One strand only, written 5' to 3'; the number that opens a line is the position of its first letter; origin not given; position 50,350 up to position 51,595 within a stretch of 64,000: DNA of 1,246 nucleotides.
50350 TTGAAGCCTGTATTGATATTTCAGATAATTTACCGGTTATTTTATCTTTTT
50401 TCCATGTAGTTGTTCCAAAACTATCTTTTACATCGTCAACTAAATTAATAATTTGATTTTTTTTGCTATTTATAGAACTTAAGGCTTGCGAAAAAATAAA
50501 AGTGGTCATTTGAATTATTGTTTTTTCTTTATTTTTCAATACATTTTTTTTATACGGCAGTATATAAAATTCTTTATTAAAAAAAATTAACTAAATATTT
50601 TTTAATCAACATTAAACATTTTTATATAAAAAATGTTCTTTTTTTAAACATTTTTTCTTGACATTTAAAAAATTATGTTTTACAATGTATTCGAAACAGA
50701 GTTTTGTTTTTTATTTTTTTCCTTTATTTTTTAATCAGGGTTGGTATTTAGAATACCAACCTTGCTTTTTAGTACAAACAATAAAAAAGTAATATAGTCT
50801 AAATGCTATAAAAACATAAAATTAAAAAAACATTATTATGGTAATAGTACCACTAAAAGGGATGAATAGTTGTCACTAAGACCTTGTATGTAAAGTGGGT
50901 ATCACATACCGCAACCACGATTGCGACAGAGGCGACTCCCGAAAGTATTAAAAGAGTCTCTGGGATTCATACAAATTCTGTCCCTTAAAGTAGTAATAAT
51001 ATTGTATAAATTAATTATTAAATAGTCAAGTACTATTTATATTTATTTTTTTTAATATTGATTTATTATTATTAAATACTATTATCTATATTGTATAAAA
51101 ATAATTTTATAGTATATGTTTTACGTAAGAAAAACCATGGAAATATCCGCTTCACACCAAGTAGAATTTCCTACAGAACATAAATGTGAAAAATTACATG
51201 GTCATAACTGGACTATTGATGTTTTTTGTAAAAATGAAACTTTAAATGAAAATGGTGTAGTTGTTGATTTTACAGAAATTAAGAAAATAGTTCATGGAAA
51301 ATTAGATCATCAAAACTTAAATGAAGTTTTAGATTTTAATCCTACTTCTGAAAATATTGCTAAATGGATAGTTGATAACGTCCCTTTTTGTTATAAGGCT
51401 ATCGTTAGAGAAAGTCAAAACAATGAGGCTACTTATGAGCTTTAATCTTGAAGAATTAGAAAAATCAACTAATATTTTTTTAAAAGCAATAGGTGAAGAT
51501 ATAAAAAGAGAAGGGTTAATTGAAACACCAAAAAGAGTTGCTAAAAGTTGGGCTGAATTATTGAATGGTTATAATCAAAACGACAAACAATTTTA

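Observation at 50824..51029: Unassigned structured RNA of about 170 nt with a near-consensus promoter in an otherwise featureless AT-rich gap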

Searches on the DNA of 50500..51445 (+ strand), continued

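Call 39: search_with_rna_model(model_id=R1, sources=[L011, L012, L013, L015, L022, L067, L068, L069, L014], filters=off, max_evalue=10, show_alignments=3)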
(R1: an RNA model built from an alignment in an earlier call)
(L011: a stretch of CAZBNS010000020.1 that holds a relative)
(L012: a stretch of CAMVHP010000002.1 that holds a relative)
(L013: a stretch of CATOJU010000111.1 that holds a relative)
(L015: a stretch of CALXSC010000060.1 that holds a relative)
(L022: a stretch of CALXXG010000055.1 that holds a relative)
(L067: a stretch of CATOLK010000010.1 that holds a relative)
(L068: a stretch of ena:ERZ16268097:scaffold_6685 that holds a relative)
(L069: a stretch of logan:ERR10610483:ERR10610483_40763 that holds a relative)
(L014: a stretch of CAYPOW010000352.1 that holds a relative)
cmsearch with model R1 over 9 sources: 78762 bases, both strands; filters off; matches with E-value up to 10: 32.
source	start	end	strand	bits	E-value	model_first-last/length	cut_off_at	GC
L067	7605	7663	+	16.6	0.32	1-163/163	no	0.25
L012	1688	1753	-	14.5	0.88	1-163/163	no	0.26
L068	1891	1962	-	14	1.1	1-163/163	no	0.26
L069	1891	1962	-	14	1.1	1-163/163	no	0.26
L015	4432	4473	+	13.1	1.7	1-163/163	no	0.19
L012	497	529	+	12.6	2.1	1-163/163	no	0.24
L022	6565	6594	+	12.6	2.1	1-163/163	no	0.4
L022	7660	7694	-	11.7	3.2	1-163/163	no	0.2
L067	2351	2380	-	11.6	3.5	1-163/163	no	0.23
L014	1411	1482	+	11.4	3.9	1-163/163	no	0.36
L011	5846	5933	+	11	4.6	1-163/163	no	0.3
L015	7327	7419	+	10.9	4.9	1-163/163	no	0.29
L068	2983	3026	-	10.7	5.2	1-163/163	no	0.2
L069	2983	3026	-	10.7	5.2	1-163/163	no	0.2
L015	1730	1793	-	10.3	6.6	1-163/163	no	0.34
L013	2657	2703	-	10.2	6.8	1-163/163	no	0.23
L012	2100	2144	+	10.1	7.2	1-163/163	no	0.29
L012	389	452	+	9.9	7.7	1-163/163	no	0.25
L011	10645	10773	+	9.9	7.7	1-163/163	no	0.26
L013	90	165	-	9.9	7.8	1-163/163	no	0.25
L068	4989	5058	-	9.9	7.9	1-163/163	no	0.27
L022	651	737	+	9.8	8.1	1-163/163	no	0.25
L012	386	460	-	9.8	8.1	1-163/163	no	0.25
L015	6462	6520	-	9.8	8.1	1-163/163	no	0.29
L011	3129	3272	+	9.8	8.2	1-163/163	no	0.31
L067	571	606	-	9.8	8.2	1-163/163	no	0.19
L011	10034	10134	-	9.8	8.3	1-163/163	no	0.32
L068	6345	6389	+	9.7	8.8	1-163/163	no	0.22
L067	3348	3392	-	9.6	8.9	1-163/163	no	0.16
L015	1868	1908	-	9.6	9.2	1-163/163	no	0.17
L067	5312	5354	-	9.4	9.8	1-163/163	no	0.21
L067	4167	4237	-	9.4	9.9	1-163/163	no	0.25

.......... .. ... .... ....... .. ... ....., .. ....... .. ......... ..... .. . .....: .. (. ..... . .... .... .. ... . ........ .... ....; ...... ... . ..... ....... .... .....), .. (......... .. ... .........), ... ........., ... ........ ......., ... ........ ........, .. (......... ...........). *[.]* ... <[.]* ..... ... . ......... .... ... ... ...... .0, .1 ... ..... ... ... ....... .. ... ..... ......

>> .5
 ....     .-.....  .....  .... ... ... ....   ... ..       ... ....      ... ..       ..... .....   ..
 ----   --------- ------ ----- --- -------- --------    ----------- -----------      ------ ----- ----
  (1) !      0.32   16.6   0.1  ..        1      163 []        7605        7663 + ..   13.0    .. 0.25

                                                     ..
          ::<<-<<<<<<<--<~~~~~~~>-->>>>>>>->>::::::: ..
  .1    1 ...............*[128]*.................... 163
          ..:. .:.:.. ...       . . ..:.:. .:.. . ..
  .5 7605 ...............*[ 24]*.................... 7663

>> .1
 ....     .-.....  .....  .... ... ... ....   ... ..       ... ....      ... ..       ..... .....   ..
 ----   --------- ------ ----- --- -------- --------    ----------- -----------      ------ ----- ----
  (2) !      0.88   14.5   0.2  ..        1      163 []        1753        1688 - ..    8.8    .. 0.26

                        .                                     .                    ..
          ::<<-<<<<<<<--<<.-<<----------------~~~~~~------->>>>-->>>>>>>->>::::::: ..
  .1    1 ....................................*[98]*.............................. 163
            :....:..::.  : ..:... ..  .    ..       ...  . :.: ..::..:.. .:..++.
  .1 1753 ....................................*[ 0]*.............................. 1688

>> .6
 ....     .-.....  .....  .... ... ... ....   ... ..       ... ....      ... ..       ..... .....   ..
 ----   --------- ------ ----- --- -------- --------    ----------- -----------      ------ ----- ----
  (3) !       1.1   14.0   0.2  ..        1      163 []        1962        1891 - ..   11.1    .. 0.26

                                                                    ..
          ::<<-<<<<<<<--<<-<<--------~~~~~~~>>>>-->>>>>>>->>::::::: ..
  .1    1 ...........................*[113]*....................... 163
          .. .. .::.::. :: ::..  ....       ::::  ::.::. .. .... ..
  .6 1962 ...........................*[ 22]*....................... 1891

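Call 51: search_with_rna_model(model_id=R1, sources=[L074, L075, L076, L077], filters=off, max_evalue=5, show_alignments=4)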
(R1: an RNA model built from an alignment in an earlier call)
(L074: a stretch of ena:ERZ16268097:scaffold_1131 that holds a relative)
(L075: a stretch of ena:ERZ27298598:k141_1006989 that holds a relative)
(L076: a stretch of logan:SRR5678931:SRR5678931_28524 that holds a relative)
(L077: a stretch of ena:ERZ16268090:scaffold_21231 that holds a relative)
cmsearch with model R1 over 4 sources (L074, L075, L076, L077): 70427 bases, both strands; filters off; matches with E-value up to 5: 16.
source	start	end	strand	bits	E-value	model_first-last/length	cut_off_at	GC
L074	4145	4250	+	17.1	0.23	1-163/163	no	0.37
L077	2518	2573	-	14.4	0.82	1-163/163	no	0.21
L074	3828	3869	-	13.6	1.2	1-163/163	no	0.17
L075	13663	13711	-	13.5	1.2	1-163/163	no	0.22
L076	11870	11918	-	13.5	1.2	1-163/163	no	0.22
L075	9568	9639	+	13.3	1.4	1-163/163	no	0.19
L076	7775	7846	+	13.3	1.4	1-163/163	no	0.19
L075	1193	1229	-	12.4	2.1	1-163/163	no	0.11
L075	22074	22173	+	12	2.6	1-163/163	no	0.32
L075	707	743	-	11.9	2.7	1-163/163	no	0.22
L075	10638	10689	+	11.8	2.8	1-163/163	no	0.25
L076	8845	8896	+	11.8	2.8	1-163/163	no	0.25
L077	3770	3837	-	11.2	3.7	1-163/163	no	0.26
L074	4139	4246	-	11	4.2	1-163/163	no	0.37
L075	20846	20945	-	10.6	4.9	1-163/163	no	0.39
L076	19053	19152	-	10.6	4.9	1-163/163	no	0.39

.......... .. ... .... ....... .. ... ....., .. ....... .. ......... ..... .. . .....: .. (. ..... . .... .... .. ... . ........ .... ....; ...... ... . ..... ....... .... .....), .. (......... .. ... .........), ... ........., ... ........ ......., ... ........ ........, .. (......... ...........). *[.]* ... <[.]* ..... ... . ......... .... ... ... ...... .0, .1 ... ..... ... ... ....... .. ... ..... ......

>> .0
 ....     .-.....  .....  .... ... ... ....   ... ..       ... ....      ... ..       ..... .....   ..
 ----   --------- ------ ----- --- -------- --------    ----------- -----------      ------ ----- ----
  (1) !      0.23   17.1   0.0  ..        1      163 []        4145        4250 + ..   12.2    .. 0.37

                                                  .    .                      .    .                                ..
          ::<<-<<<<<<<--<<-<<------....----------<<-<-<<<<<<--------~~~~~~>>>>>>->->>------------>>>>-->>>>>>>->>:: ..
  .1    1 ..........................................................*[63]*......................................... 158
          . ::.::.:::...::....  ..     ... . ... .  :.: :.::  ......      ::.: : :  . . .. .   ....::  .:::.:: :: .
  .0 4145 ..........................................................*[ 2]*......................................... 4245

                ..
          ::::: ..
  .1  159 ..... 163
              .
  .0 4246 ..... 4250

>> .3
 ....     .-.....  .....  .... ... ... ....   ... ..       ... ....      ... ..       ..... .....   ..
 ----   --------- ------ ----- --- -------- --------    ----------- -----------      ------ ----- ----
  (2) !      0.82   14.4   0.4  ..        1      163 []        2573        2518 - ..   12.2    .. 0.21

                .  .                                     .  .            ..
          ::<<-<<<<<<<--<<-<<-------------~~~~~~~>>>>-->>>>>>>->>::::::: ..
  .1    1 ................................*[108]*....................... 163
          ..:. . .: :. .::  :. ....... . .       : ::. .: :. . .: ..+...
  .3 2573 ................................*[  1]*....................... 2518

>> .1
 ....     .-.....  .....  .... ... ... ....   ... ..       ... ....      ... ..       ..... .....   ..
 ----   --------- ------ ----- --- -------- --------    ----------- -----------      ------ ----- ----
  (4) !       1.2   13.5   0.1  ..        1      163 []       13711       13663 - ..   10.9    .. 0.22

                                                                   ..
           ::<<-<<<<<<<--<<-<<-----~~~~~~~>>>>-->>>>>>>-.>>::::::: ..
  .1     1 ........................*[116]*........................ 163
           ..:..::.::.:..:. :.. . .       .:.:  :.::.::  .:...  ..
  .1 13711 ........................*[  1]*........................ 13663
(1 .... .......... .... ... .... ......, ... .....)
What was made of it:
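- On Dispersed palindromic repeat (of the Rickettsia palindromic element kind): Unrelated to the repeats of the L068/L074 lineage (calls 39, 51).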

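Call 57: search_rna_families(sources=[L068, L074, L075, L077, L070], threshold=gathering)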
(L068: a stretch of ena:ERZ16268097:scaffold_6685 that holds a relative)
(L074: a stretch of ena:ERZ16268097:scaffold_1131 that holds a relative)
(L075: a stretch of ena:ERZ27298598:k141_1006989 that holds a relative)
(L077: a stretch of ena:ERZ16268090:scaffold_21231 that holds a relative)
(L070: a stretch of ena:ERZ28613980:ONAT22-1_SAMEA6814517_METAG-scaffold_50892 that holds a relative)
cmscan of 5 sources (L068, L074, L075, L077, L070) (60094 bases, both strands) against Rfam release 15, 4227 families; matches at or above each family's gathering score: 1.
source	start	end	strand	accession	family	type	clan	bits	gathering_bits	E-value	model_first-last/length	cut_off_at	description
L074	5890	5960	-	RF00005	tRNA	Gene; tRNA;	CL00001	59.8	29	1.8e-10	1-71/71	no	tRNA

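Call 74: search_rna_families(source=L070, start=45, end=226, threshold=evalue, max_evalue=10, show_alignments=1)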
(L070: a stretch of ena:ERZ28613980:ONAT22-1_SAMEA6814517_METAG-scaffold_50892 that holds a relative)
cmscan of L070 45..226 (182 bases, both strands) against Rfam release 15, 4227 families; matches with E-value up to 10: 3.
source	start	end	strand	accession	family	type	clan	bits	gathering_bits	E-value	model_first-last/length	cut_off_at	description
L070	64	221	-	RF00013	6S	Gene;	-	35.3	46.4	4.6e-06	1-187/187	no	6S / SsrS RNA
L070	108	226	-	RF02658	IRES_RhPV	Cis-reg; IRES;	-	11.1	688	0.63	458-579/579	5'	Rhopalosiphum padi virus 5'UTR internal ribosome entry site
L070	45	106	-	RF02267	Vax2os1_2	Gene; lncRNA;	-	2.7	55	5.5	224-285/466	3'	Vax2os1 conserved region 2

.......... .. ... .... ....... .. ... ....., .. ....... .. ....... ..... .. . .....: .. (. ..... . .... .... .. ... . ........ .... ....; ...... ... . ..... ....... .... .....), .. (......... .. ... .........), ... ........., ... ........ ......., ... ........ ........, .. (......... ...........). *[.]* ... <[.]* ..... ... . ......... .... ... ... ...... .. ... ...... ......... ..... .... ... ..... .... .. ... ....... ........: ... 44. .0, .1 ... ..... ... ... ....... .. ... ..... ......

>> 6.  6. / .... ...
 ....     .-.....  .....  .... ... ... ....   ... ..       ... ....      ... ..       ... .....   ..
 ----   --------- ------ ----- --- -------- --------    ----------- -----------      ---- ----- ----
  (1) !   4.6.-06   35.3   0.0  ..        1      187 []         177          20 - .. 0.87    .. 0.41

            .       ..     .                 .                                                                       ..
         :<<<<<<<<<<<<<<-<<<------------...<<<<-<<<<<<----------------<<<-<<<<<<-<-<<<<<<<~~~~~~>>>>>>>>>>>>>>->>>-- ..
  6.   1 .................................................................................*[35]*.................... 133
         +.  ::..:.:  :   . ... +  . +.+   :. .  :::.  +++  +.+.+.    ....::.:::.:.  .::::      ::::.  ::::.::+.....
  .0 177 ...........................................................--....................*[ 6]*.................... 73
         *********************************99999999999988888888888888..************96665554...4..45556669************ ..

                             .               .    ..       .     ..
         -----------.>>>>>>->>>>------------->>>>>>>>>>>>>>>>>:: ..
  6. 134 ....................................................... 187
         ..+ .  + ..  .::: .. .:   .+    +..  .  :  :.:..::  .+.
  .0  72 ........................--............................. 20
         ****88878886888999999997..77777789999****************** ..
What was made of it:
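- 50843..50999 (-): Span matched end to end by the Rfam 6S/SsrS model; the conserved core is 50848-50997. The orthologue in L070 scores 35.3 bits, E=4.6e-6 (call 74).
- Its one insertion turns CCCACUU into the family consensus CCCACCU (call 74).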
